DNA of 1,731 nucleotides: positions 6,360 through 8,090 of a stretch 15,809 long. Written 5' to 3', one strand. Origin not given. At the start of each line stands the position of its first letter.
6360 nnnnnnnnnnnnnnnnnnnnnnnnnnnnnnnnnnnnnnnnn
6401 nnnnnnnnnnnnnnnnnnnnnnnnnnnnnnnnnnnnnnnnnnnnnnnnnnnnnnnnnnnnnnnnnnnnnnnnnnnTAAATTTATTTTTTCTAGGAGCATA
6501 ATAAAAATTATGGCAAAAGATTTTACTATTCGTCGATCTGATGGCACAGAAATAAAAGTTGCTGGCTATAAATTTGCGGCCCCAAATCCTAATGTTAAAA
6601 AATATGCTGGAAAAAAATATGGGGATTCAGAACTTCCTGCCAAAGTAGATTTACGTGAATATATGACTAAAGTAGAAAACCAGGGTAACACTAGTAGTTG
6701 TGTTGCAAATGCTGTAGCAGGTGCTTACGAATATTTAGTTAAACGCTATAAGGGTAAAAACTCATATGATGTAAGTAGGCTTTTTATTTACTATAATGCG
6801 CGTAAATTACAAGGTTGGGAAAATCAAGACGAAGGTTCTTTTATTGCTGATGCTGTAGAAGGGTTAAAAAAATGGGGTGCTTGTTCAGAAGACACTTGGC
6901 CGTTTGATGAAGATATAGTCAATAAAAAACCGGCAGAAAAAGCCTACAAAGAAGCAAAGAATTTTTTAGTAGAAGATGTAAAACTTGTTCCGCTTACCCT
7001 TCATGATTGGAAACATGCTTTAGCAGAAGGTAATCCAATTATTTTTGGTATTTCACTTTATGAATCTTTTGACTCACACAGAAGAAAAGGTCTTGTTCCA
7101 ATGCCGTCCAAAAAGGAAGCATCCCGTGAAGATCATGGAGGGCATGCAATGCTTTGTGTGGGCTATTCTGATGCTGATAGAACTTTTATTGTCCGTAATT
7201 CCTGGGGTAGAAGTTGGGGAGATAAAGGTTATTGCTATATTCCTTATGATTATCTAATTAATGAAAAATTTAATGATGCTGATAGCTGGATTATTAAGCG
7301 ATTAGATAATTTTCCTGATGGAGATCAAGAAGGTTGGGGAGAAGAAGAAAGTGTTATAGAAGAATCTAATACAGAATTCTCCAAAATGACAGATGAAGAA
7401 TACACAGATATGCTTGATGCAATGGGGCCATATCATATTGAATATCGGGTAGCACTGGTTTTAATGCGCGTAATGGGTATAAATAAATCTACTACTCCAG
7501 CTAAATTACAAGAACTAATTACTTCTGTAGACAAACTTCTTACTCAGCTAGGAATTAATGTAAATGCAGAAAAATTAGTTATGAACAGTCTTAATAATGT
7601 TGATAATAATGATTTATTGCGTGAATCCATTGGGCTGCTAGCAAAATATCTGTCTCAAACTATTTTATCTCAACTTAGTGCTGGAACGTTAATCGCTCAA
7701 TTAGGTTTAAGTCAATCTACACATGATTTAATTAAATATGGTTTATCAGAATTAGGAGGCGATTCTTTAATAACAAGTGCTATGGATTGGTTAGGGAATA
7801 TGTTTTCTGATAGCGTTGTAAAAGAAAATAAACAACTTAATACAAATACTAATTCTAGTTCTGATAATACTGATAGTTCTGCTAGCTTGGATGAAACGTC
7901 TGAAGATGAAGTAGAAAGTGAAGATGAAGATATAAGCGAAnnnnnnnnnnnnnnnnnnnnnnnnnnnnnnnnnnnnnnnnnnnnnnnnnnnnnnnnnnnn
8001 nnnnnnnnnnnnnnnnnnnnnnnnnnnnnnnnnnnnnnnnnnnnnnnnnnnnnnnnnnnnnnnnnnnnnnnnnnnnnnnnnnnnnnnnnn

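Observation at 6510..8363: Papain-like C1A protease lacking signal peptide and prodomain, fused to a roughly 160-residue poly-Asp/Glu tail ending in a short basic patch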

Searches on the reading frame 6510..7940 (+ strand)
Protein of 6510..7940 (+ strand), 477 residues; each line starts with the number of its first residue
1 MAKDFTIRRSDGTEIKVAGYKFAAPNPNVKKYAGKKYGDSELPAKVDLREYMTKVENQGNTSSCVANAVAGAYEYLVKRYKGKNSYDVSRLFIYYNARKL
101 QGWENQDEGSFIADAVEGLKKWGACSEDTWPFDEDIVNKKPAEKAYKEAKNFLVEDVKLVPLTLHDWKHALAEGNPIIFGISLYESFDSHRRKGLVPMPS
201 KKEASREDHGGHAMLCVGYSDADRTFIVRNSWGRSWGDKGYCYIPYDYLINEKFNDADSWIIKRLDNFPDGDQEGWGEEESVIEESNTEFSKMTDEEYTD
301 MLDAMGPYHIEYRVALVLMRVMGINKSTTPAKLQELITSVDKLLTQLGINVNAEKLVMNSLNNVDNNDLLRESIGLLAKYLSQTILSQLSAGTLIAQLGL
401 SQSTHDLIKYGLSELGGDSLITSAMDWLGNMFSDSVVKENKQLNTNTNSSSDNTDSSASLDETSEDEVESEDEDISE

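Call 9: find_homologous_proteins(query=window:6510-7859:+, max_evalue=0.001)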
Query seq(450 aa) (450 aa): 3072 proteins with E <= 0.001 among 6895 candidates; the best 120 are listed.
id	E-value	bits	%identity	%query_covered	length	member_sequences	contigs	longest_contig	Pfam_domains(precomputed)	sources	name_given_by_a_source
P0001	1.4e-292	988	95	100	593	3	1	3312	PF00112.30,PF13529.14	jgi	jgi:hypothetical protein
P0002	1.6e-235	800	79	98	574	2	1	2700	PF00112.30,PF13529.14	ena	-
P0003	1.5e-153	530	58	91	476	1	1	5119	PF00112.30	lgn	-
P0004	1.6e-153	530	56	91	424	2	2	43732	PF00112.30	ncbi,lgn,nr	ncbi:MAG: peptidase C1 [Leptospiraceae bacterium]|nr:hypothetical protein [Leptospiraceae bacterium]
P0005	6.9e-148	511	56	87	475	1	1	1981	PF05099.19,PF00112.30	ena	-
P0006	2.9e-147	509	56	86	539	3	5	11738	PF00112.30,PF13529.14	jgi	-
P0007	2.0e-145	503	57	86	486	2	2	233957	PF00112.30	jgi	jgi:hypothetical protein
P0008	1.5e-143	497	57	85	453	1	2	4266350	PF00112.30,PF13529.14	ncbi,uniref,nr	ncbi:C1 family peptidase [Beggiatoa leptomitoformis]|uniref:Peptidase C1 n=1 Tax=Beggiatoa leptomito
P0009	2.8e-143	496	54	86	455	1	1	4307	PF00112.30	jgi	jgi:C1A family cysteine protease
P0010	3.3e-143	496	55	90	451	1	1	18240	PF00112.30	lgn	-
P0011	5.0e-143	495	56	86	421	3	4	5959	PF00112.30,PF13529.14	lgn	-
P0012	1.0e-142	494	57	86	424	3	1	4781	PF00112.30,PF13529.14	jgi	-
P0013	1.6e-142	493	55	86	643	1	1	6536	PF00112.30,PF13529.14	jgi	jgi:C1A family cysteine protease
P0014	2.8e-142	493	56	86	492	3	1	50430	PF00112.30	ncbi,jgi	jgi:hypothetical protein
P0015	3.8e-142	492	56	86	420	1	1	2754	PF00112.30,PF13529.14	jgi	jgi:hypothetical protein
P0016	3.8e-142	492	57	85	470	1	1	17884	PF00112.30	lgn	-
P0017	4.0e-142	492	56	86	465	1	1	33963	PF00112.30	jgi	jgi:hypothetical protein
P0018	5.7e-142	492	56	86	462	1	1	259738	PF00112.30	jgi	-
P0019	1.3e-141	490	56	87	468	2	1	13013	PF00112.30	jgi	jgi:C1A family cysteine protease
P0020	2.8e-141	489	53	91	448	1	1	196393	PF00112.30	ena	-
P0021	3.0e-141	489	57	86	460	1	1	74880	PF00112.30,PF13529.14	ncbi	-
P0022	9.0e-141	488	54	87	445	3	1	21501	PF00112.30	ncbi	ncbi:MAG: C1 family peptidase [Spirochaetota bacterium]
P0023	1.0e-140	488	54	86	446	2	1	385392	PF00112.30,PF13529.14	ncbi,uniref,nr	ncbi:C1 family peptidase [Vitiosangium sp. GDMCC 1.1324]|uniref:C1 family peptidase n=1 Tax=Vitiosan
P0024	1.5e-140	487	56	86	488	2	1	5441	PF00112.30,PF13529.14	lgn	-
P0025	1.6e-140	487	55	86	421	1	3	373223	PF00112.30,PF13529.14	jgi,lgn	jgi:C1A family cysteine protease/uncharacterized tellurite resistance protein B-like protein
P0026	2.0e-140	487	56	86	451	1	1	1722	PF05099.19,PF00112.30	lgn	-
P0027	2.6e-140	486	53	86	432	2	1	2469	PF00112.30,PF13529.14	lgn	-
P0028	3.8e-140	486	55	86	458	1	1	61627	PF00112.30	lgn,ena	-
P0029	5.1e-140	485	55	87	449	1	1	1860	PF00112.30,PF13529.14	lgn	-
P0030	7.7e-140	485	55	86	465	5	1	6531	PF05099.19,PF00112.30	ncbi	-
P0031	8.1e-140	485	54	86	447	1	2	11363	PF00112.30,PF13529.14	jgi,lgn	jgi:C1A family cysteine protease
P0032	9.9e-140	484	54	89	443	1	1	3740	PF00112.30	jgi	-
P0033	1.2e-139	484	55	86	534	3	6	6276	PF00112.30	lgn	-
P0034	1.2e-139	484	54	86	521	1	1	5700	PF05099.19,PF00112.30,PF13529.14,PF02724.20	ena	-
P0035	2.1e-139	483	52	91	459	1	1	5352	PF00112.30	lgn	-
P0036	3.3e-139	483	55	86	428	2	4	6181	PF00112.30,PF13529.14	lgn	-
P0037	6.2e-139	482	55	86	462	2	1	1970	PF05099.19,PF00112.30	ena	-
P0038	6.5e-139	482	54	86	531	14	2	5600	PF00112.30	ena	-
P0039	7.5e-139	481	55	86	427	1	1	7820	PF00112.30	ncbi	-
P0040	1.2e-138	481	54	86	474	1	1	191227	PF00112.30,PF13529.14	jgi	jgi:C1A family cysteine protease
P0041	1.2e-138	481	55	86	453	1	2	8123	PF00112.30,PF13529.14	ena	-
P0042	1.3e-138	481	52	90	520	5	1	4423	PF00112.30,PF13529.14,PF08239.18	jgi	-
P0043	1.6e-138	480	52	92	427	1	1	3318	PF00112.30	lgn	-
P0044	1.9e-138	480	54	90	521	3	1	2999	PF00112.30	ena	-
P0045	2.7e-138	480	54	86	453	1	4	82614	PF00112.30,PF13529.14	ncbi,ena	-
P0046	2.9e-138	479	54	86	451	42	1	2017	PF00112.30,PF13529.14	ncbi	-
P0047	4.9e-138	479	53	86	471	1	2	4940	PF00112.30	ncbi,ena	-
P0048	5.3e-138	479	54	86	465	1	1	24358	PF00112.30,PF13529.14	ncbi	-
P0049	7.1e-138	478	56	86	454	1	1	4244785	PF00112.30,PF13529.14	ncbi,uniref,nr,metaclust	ncbi:cysteine protease [Beggiatoa alba B18LD]|uniref:Cysteine protease n=1 Tax=Beggiatoa alba B18LD 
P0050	2.6e-137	476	53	90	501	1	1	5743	PF00112.30,PF13529.14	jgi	-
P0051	3.2e-137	476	55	86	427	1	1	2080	PF00112.30,PF13529.14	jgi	-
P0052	4.8e-137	475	54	86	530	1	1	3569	PF00112.30,PF13529.14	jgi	jgi:C1A family cysteine protease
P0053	5.7e-137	475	56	85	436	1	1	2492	PF00112.30,PF13529.14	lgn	-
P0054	8.4e-137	475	56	78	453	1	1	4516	PF00112.30,PF13529.14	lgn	-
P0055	8.5e-137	475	53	85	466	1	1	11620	PF00112.30,PF13529.14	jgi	jgi:hypothetical protein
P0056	1.1e-136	474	53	90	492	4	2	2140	PF00112.30,PF13529.14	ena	-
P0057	2.1e-136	473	54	86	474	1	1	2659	PF00112.30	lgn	-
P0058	3.5e-136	473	54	86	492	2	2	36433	PF00112.30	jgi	jgi:hypothetical protein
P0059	4.9e-136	472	52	86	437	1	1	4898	PF00112.30,PF13529.14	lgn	-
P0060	5.0e-136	472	54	85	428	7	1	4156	PF00112.30,PF13529.14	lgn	-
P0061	5.3e-136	472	53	86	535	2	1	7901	PF00112.30,PF13529.14,PF12200.14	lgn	-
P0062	6.1e-136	472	53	86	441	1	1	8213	PF00112.30,PF13529.14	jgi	jgi:Papain family cysteine protease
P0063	6.2e-136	472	51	90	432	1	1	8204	PF00112.30,PF13529.14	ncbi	-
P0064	1.2e-135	471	55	85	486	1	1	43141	PF00112.30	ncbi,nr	ncbi:C1 family peptidase [Leptospira sp. 96542]|nr:C1 family peptidase [Leptospira sp. 96542]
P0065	1.5e-135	470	50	90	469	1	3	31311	PF00112.30,PF13529.14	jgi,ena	jgi:hypothetical protein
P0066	2.0e-135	470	51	90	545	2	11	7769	PF00112.30,PF13529.14,PF12200.14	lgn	-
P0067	2.7e-135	470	54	86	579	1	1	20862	PF00112.30,PF13529.14,PF14627.14,PF08239.18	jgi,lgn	jgi:hypothetical protein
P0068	2.8e-135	470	52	89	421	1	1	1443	PF00112.30,PF13529.14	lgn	-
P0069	4.4e-135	469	53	86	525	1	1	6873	PF00112.30,PF13529.14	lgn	-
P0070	1.1e-134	468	53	86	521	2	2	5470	PF00112.30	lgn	-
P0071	1.1e-134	468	52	86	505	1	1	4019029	PF00112.30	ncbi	ncbi:MAG: C1 family peptidase [Minicystis sp.]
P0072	1.2e-134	467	53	86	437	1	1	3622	PF00112.30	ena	-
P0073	2.0e-134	467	53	86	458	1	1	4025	PF00112.30,PF13529.14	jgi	jgi:hypothetical protein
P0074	2.0e-134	467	51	90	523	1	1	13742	PF00112.30,PF13529.14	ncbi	-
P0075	2.3e-134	467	53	87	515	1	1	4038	PF00112.30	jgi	jgi:hypothetical protein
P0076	2.3e-134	467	54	86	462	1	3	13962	PF00112.30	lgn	-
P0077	2.7e-134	466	52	90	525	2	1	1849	PF00112.30,PF13529.14,PF12200.14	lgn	-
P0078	3.2e-134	466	54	85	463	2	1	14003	PF00112.30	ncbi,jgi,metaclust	metaclust:\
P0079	4.8e-134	466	52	90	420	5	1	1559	PF00112.30,PF13529.14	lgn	-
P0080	4.9e-134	465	52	86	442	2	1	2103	PF00112.30,PF13529.14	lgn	-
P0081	1.0e-133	464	53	86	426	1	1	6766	PF00112.30,PF13529.14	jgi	jgi:papain like protease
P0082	1.1e-133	464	49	92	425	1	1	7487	PF00112.30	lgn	-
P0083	1.8e-133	464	50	90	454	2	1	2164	PF00112.30,PF13529.14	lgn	-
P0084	3.6e-133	463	54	85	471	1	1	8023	PF00112.30,PF13529.14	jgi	jgi:hypothetical protein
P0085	3.8e-133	463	51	91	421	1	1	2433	PF00112.30,PF13529.14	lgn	-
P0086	4.5e-133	462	52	86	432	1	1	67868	PF00112.30,PF13529.14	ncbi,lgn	-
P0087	4.7e-133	462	52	90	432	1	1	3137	PF00112.30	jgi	jgi:hypothetical protein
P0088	7.7e-133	462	53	86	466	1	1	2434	PF00112.30,PF13529.14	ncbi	-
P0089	8.6e-133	461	54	87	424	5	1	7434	PF00112.30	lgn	-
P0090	1.3e-132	461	53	85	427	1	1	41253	PF00112.30,PF13529.14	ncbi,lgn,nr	ncbi:MAG: peptidase C1 [Cytophagales bacterium]|nr:MAG: peptidase C1 [Cytophagales bacterium]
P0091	2.1e-132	460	49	90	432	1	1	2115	PF00112.30,PF13529.14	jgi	-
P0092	2.6e-132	460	82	53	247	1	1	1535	PF00112.30,PF13529.14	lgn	-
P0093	2.7e-132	460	54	86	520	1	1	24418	PF00112.30,PF13529.14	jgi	jgi:C1A family cysteine protease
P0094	2.9e-132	460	55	86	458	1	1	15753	PF00112.30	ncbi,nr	ncbi:MAG: hypothetical protein JSR82_20105 [Verrucomicrobia bacterium]|nr:hypothetical protein [Verr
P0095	3.6e-132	459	52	86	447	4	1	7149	PF00112.30,PF13529.14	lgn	-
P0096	3.7e-132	459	52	86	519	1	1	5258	PF00112.30,PF13529.14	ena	-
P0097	4.1e-132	459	53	85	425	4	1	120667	PF00112.30,PF13529.14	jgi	jgi:C1A family cysteine protease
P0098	4.5e-132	459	51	86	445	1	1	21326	PF00112.30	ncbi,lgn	-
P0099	4.5e-132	459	54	85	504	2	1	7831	PF00112.30,PF13529.14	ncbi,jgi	jgi:C1A family cysteine protease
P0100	5.0e-132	459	53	86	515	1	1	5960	PF00112.30,PF13529.14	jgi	-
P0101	1.1e-131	458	53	86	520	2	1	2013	PF00112.30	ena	-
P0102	1.2e-131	458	51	90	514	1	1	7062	PF00112.30,PF13529.14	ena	-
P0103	1.5e-131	457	53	86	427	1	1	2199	PF00112.30,PF13529.14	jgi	jgi:C1A family cysteine protease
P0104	1.9e-131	457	52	90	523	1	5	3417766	PF05099.19,PF00112.30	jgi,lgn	jgi:C1A family cysteine protease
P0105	2.1e-131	457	52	86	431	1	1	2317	PF00112.30,PF13529.14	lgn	-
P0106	2.1e-131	457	52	85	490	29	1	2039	PF00112.30,PF13529.14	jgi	jgi:hypothetical protein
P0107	2.3e-131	457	51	86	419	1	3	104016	PF00112.30,PF13529.14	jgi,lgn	jgi:C1A family cysteine protease/uncharacterized tellurite resistance protein B-like protein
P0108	2.3e-131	457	51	86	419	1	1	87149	PF00112.30,PF13529.14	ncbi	-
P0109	2.6e-131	457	53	86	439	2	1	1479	PF00112.30,PF13529.14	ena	-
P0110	3.9e-131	456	53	86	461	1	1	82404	PF00112.30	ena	-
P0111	4.5e-131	456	54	78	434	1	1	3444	PF00112.30,PF13529.14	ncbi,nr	ncbi:MAG: C1 family peptidase, partial [Leptospiraceae bacterium]|nr:C1 family peptidase [Leptospira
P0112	5.3e-131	456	50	90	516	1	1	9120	PF05099.19,PF00112.30,PF13529.14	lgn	-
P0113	5.8e-131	455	51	86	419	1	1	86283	PF00112.30,PF13529.14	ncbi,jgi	jgi:uncharacterized tellurite resistance protein B-like protein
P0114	6.0e-131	455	54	79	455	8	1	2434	PF00112.30,PF13529.14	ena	-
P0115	6.4e-131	455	54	83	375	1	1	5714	PF00112.30,PF13529.14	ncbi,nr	ncbi:MAG: C1 family peptidase, partial [Polyangiaceae bacterium]|nr:C1 family peptidase [Polyangiace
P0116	7.7e-131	455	54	79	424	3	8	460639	PF00112.30,PF13529.14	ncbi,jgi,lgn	jgi:C1A family cysteine protease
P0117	8.9e-131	455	53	86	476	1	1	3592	PF00112.30,PF13529.14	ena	-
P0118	9.0e-131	455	52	86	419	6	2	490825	PF00112.30,PF13529.14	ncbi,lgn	ncbi:MAG: C1 family peptidase [Polyangiales bacterium]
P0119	9.6e-131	455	50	93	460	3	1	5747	PF00112.30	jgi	-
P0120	1.8e-130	454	51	90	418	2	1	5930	PF00112.30,PF13529.14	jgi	jgi:hypothetical protein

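Call 10: search_solved_structures(query=window:6510-7859:+, max_evalue=0.01, show_alignments=2)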
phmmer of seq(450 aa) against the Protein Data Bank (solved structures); distinct sequences matched with E-value up to 0.01: 126 (the best 60 are shown).
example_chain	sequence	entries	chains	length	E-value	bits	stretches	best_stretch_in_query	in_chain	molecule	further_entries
3ois_A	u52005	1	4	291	3.7e-46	161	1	19-264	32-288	Cysteine protease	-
8v57_A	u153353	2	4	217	1.2e-10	44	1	42-244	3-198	Cathepsin K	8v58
6bki_A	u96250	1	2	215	1.2e-10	43.9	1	43-244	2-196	Cathepsin K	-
1u9v_A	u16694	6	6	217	1.8e-10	43.4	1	43-244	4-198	Cathepsin K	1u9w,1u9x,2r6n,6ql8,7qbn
6qlm_A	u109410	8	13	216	2e-10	43.2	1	43-244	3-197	Cathepsin K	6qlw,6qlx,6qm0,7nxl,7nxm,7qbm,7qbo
5t6u_A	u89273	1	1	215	2.1e-10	43.2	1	43-244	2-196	Cathepsin K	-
9g6a_A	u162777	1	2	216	2.1e-10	43.1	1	43-244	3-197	Cathepsin K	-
1atk_A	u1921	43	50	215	2.5e-10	42.9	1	44-244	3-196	CATHEPSIN K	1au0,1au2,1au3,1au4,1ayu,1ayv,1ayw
1by8_A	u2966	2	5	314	2.9e-10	42.7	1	41-243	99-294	PROTEIN (PROCATHEPSIN K)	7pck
1nb3_A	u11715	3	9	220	3.1e-10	42.6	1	50-244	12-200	Cathepsin H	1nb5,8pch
1snk_A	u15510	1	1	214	3.2e-10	42.5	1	46-244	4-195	Cathepsin K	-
5tdi_A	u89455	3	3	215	3.2e-10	42.5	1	44-244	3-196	Cathepsin K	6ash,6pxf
3ovz_A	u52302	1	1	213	5.7e-10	41.7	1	49-244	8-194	Cathepsin K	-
2f7d_A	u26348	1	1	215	8e-10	41.2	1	45-243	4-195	Cathepsin K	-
3h7d_A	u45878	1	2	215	1.3e-09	40.5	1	43-243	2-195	Cathepsin K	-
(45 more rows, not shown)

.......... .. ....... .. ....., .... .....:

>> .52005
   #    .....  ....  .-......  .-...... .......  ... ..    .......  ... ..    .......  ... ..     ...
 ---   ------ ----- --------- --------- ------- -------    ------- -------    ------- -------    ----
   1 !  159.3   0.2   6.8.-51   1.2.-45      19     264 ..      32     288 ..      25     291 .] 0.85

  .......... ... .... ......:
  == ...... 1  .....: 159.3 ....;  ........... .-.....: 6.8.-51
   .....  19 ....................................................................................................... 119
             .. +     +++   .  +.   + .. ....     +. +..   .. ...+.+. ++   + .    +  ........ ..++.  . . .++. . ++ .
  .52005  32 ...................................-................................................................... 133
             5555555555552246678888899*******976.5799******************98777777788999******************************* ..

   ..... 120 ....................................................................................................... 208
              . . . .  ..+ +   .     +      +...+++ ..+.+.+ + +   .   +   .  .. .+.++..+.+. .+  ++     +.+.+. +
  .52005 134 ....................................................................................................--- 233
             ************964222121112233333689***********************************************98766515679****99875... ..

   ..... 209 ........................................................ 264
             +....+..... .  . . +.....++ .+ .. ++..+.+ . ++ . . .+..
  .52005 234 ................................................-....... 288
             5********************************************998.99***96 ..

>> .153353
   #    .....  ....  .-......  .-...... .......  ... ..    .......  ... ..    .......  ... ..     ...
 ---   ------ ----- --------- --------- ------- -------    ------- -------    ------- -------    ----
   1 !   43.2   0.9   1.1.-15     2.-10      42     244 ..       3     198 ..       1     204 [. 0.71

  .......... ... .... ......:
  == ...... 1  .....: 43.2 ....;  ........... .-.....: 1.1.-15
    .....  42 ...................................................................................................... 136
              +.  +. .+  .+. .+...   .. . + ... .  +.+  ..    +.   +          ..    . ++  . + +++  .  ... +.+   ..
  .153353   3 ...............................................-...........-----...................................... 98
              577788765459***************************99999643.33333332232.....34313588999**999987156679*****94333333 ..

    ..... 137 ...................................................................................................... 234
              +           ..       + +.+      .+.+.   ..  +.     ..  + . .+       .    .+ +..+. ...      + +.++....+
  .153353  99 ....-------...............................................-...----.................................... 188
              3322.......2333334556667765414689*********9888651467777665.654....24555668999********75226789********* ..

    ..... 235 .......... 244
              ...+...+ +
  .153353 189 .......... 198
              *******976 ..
